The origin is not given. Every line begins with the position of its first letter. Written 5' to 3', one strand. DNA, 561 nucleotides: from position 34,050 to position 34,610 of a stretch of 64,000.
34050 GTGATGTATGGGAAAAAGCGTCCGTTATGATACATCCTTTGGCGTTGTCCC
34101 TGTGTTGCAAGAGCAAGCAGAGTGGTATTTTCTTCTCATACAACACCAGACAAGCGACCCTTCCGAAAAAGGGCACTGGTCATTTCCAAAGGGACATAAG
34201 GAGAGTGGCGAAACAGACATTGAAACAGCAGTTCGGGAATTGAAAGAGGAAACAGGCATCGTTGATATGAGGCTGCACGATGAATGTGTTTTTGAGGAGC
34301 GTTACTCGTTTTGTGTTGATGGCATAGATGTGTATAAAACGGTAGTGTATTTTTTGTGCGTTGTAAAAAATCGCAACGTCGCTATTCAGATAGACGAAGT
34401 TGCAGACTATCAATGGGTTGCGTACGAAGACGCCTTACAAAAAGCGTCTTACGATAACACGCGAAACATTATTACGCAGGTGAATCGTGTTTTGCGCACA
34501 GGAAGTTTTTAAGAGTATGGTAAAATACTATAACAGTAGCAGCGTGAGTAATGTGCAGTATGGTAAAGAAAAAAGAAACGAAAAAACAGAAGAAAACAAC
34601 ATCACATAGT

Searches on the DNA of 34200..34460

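Call 95: search_rna_families(source=window, start=34200, end=34460, threshold=evalue, max_evalue=1, show_alignments=1)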
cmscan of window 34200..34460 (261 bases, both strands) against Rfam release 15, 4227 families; matches with E-value up to 1: 0.
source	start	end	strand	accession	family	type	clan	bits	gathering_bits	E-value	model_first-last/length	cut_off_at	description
